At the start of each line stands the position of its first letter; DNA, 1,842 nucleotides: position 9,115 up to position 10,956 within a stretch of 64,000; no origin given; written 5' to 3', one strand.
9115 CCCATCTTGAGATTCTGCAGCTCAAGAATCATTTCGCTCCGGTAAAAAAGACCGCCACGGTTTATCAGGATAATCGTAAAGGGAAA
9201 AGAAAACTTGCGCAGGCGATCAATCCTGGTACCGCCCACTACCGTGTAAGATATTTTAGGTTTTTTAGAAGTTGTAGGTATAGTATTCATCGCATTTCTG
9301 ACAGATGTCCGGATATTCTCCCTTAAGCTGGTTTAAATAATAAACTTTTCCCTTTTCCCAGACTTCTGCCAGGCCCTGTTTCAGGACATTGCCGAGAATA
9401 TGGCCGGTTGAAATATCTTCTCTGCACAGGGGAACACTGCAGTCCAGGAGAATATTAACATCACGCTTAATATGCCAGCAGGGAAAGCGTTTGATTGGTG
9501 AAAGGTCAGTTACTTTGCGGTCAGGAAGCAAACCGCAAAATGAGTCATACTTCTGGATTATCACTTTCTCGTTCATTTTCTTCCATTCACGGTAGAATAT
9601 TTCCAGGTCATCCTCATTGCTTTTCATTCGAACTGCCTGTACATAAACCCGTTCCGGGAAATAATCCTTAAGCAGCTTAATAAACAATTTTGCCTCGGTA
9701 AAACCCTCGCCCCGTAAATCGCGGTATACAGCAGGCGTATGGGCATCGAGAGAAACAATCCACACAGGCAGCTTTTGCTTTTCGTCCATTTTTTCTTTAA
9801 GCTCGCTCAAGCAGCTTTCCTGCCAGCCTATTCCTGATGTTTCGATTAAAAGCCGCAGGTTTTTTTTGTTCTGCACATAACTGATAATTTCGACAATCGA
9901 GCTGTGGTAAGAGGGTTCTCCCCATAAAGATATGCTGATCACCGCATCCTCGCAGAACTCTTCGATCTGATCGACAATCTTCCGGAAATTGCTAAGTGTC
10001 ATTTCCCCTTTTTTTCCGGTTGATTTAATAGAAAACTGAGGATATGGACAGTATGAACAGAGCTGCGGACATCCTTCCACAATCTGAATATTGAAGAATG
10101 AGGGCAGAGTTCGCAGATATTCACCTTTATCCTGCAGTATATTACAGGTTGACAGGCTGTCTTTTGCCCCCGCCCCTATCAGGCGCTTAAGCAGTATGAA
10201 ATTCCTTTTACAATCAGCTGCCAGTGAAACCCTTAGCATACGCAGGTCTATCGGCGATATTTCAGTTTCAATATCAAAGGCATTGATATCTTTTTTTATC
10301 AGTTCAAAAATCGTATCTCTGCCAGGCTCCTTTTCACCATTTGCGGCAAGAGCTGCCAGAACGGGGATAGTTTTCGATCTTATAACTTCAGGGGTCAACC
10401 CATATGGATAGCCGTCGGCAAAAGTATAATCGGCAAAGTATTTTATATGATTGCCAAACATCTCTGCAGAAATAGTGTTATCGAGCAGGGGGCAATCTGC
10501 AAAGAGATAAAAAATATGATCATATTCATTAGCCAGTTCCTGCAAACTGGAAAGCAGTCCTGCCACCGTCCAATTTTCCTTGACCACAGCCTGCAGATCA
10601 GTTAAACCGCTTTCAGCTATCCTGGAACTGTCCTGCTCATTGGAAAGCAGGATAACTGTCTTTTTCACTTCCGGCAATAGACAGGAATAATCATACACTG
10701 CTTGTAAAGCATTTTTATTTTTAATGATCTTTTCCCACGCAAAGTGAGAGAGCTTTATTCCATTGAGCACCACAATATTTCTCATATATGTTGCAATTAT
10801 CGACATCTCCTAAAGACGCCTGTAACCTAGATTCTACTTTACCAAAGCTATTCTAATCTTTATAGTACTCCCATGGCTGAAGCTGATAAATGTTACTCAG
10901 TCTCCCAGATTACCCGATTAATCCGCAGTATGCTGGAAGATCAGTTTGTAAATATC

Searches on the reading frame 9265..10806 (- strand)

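Call 44: search_protein_families(library=pfam, proteins=[window:9265-10806:-], max_evalue=0.00001)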
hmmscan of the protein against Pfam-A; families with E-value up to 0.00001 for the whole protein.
window:9265-10806:- (513 aa): 2 families
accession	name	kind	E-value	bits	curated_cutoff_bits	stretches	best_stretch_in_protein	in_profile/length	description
PF04055.27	Radical_SAM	-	2.4e-13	51.1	29.5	1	241-404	2-162/166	Radical SAM superfamily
PF13186.11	SPASM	-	1.8e-06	28.6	21.5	1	443-506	1-67/67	Iron-sulfur cluster-binding domain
